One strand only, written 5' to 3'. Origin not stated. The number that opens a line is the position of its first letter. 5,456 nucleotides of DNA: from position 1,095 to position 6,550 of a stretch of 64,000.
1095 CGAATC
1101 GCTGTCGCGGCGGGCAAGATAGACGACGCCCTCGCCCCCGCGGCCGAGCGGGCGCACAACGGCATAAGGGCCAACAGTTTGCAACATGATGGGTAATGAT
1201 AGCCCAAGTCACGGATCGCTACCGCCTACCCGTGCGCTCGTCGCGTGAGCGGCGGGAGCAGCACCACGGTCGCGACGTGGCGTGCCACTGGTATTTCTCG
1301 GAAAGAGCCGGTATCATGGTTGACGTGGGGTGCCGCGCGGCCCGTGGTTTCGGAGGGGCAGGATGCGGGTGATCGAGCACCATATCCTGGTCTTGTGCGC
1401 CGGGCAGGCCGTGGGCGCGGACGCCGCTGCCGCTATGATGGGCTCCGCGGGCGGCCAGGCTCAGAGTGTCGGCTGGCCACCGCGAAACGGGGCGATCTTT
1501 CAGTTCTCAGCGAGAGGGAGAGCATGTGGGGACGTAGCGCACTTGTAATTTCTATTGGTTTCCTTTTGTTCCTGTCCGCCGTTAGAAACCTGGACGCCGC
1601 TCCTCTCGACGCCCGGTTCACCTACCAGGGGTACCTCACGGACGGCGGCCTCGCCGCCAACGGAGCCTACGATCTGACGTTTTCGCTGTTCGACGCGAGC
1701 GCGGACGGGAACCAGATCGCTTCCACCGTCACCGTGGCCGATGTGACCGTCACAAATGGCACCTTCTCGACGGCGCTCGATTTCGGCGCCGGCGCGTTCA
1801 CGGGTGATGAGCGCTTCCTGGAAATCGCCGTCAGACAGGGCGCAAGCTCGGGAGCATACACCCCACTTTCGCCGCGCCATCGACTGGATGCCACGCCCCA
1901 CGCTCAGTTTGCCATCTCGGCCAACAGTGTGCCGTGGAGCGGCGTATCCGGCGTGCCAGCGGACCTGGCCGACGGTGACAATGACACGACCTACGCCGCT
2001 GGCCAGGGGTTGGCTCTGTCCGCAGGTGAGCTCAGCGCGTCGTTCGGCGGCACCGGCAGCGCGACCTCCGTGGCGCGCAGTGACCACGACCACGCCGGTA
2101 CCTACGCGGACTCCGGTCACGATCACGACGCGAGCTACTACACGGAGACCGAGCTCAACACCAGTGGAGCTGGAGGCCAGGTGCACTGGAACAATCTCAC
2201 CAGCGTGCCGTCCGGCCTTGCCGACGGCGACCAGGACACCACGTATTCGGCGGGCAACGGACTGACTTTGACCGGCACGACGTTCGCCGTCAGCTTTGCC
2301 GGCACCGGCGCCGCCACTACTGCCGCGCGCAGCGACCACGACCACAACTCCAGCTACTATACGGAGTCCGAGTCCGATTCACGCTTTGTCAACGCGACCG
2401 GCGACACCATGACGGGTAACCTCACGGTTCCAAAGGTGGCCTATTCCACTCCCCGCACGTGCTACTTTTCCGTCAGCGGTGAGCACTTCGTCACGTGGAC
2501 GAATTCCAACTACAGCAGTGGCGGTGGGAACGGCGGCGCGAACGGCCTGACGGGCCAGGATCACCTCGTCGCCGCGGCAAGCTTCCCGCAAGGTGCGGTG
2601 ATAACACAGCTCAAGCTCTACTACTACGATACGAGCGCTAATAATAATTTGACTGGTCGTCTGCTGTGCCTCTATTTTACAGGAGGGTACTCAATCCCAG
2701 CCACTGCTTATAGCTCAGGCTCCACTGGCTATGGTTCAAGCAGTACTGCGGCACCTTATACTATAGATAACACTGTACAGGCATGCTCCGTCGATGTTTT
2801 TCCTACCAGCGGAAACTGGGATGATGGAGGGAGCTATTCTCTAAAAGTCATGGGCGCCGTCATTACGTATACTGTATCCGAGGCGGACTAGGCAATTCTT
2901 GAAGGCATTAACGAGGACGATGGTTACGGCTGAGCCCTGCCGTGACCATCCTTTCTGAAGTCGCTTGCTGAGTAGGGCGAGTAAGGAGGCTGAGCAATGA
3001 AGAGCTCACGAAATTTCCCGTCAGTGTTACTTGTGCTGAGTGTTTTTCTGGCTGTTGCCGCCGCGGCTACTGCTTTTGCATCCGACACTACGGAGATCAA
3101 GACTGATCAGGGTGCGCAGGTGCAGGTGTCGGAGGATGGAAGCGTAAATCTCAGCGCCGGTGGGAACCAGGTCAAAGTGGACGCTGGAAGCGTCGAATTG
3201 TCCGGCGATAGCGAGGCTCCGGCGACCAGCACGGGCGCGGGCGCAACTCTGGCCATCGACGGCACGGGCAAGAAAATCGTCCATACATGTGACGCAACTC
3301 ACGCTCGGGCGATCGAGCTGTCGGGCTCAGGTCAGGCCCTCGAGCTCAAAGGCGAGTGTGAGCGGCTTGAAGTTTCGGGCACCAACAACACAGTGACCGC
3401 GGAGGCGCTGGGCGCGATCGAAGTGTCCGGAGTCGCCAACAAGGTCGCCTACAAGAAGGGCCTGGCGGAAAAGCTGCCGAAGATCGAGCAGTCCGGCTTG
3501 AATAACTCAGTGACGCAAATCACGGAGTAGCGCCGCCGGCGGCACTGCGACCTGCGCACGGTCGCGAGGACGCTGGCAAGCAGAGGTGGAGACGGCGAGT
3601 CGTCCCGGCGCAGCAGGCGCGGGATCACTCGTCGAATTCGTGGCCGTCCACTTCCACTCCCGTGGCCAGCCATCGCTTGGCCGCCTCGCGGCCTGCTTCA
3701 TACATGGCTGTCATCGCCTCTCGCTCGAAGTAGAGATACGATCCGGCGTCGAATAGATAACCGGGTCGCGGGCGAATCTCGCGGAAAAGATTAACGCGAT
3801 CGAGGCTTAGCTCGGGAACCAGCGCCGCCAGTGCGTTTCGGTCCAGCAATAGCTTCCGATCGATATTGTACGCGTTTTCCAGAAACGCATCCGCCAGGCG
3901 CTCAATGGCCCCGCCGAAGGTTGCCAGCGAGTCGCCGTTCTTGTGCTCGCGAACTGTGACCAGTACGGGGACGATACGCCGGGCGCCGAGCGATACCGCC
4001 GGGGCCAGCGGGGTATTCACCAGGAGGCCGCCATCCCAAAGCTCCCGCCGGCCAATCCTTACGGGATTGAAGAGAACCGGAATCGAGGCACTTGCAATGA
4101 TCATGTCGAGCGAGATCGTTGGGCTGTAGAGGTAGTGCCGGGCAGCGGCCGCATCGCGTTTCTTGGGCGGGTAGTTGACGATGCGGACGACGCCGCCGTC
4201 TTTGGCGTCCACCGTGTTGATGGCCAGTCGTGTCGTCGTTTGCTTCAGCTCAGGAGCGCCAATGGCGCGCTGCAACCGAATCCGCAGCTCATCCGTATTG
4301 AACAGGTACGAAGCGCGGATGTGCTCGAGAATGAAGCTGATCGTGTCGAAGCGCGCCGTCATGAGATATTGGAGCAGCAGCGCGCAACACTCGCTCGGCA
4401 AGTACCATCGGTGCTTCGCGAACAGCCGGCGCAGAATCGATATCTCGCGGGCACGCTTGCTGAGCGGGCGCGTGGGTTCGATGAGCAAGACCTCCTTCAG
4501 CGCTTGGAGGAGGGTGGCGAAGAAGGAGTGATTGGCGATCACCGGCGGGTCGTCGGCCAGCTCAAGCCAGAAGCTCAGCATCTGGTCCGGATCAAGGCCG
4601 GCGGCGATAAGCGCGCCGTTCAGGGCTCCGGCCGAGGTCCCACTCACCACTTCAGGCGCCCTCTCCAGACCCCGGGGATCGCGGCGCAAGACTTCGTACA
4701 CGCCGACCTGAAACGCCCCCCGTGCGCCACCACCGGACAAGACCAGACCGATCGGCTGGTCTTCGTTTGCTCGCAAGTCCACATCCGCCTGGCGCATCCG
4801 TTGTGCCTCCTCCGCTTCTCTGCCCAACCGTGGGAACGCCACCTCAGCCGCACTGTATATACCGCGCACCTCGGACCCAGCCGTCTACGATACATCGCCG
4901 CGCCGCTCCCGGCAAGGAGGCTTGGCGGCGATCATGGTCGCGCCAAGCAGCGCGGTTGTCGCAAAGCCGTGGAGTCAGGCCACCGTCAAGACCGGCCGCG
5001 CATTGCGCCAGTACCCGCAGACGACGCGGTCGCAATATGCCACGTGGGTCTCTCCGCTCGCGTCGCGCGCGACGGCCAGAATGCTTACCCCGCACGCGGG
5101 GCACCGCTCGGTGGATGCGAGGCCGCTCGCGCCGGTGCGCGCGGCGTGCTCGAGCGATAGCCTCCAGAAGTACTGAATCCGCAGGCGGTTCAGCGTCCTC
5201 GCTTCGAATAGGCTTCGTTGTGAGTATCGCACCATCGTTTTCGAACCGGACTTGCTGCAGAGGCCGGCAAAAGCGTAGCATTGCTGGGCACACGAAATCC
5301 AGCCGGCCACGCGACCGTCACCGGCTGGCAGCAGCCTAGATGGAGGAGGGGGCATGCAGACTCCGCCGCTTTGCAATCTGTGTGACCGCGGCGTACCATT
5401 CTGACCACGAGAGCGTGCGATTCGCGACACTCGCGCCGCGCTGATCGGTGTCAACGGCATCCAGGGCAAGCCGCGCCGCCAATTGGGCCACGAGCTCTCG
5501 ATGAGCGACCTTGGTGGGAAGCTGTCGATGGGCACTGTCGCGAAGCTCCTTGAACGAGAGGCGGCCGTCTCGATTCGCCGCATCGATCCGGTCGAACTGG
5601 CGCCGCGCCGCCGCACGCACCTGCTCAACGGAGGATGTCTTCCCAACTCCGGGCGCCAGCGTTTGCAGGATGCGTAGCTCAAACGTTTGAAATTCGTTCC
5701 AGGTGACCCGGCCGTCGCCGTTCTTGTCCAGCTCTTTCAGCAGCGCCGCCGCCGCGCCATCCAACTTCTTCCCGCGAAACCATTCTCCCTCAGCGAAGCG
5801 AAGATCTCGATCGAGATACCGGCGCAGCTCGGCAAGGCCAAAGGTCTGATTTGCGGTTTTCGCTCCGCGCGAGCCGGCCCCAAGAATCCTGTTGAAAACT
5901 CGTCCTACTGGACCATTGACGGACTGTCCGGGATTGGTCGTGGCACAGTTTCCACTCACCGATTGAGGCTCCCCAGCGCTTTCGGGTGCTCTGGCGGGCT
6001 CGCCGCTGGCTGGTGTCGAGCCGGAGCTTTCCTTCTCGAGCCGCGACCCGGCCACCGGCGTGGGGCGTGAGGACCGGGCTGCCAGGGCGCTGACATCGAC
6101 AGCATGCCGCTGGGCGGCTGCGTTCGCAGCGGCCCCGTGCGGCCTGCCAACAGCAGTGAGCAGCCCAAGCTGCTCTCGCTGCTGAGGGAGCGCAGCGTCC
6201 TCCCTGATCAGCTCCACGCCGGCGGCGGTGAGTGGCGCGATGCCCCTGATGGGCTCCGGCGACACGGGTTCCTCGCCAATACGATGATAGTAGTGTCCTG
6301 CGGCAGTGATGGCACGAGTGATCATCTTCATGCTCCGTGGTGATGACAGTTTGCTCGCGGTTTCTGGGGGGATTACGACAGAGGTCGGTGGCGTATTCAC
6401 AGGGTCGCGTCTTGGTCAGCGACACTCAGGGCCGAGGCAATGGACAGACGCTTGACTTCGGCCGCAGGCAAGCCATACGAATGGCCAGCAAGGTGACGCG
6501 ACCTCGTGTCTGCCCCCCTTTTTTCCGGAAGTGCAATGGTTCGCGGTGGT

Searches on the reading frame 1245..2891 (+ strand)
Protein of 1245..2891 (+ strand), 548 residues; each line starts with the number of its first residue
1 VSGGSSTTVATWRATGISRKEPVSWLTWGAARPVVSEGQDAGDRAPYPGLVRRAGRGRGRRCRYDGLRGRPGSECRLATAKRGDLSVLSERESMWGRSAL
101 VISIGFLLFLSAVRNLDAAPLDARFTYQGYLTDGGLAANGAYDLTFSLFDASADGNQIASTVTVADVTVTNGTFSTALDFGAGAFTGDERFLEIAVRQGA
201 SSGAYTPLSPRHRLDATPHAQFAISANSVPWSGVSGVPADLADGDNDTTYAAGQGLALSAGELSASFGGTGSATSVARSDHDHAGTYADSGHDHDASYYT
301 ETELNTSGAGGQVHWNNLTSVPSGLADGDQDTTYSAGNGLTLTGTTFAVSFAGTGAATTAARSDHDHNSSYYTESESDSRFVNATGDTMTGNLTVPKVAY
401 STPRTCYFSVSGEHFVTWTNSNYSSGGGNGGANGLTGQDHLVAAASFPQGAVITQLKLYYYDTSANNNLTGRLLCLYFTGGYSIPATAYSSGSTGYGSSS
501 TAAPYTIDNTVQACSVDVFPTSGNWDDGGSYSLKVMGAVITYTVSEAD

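Call 33: find_encoding_contigs(protein=window:1245-2891:+, flank=10000, max_places=4)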
Protein window:1245-2891:+ (548 aa): no gene with exactly this product is on record in the collection.

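Call 90: search_protein_families(library=pfam, proteins=[window:1245-2891:+], max_evalue=0.0001)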
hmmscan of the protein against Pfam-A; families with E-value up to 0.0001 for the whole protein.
window:1245-2891:+ (548 aa): 0 families

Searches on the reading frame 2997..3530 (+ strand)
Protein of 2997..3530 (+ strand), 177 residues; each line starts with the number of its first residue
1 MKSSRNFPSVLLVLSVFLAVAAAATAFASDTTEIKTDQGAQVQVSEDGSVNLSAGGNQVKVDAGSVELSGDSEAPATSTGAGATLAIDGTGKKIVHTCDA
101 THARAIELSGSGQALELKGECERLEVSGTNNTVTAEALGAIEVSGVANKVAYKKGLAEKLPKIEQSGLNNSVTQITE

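Call 35: find_encoding_contigs(protein=window:2997-3530:+, flank=10000, max_places=4)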
Protein window:2997-3530:+ (177 aa): 1 contig read that carries it; 1 place shown.
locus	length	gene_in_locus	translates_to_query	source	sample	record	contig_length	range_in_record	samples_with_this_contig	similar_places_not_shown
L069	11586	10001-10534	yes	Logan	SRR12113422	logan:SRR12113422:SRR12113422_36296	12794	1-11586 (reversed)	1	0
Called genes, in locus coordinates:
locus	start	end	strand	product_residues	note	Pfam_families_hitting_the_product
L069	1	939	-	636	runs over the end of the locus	PF01590:GAF (weak), PF00158:Sigma54_activat, PF07724:AAA_2 (weak), PF07728:AAA_5 (weak), PF13191:AAA_16 (weak), PF13401:AAA_22 (weak), PF14532:Sigma54_activ_2, PF25601:AAA_lid_14, +2 more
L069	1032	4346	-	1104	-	PF00082:Peptidase_S8, PF00041:fn3 (weak)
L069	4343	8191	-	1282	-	PF00069:Pkinase, PF07714:PK_Tyr_Ser-Thr, PF13191:AAA_16, PF00515:TPR_1 (faint), PF07719:TPR_2 (faint), PF13424:TPR_12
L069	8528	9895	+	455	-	-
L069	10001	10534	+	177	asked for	PF11259:DUF3060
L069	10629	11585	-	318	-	?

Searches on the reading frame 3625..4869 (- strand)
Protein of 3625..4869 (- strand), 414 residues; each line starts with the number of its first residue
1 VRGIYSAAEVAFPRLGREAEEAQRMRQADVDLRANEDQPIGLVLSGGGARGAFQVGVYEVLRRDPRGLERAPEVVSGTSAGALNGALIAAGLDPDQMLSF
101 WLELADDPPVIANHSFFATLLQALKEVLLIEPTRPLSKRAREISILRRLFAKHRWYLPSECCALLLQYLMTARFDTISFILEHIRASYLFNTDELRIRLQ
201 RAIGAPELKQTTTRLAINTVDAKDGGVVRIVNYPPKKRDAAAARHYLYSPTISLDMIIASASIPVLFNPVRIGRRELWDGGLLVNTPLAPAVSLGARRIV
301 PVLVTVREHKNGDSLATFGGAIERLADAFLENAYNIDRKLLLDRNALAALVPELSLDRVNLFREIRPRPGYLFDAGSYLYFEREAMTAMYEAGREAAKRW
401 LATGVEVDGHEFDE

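Call 90: search_protein_families(library=pfam, proteins=[window:3625-4869:-], max_evalue=0.0001)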
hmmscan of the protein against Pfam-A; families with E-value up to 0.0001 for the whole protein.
window:3625-4869:- (414 aa): 1 family
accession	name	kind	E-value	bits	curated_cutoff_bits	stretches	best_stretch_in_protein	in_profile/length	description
PF01734.28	Patatin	-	3.6e-31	109.3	27.7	1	42-291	1-190/191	Patatin-like phospholipase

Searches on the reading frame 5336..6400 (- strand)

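Call 16: search_protein_families(library=pfam, proteins=[window:5336-6400:-], max_evalue=0.01)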
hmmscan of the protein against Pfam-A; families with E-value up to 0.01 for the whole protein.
window:5336-6400:- (354 aa): 5 families
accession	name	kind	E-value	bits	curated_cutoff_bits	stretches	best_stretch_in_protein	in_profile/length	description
PF13202.12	EF-hand_5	-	1.4e-08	34.2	25.9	1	219-240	3-24/25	EF hand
PF13499.12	EF-hand_7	-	1.7e-08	35.1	30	1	208-239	32-64/67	EF-hand domain pair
PF00036.39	EF-hand_1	-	2.2e-07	30.4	25.4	1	221-239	6-24/29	EF hand domain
PF13405.12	EF-hand_6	-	7e-07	28.9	25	0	220-239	5-24/30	EF-hand domain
PF13833.12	EF-hand_8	-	0.00017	21.7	28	0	218-237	28-47/54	EF-hand domain pair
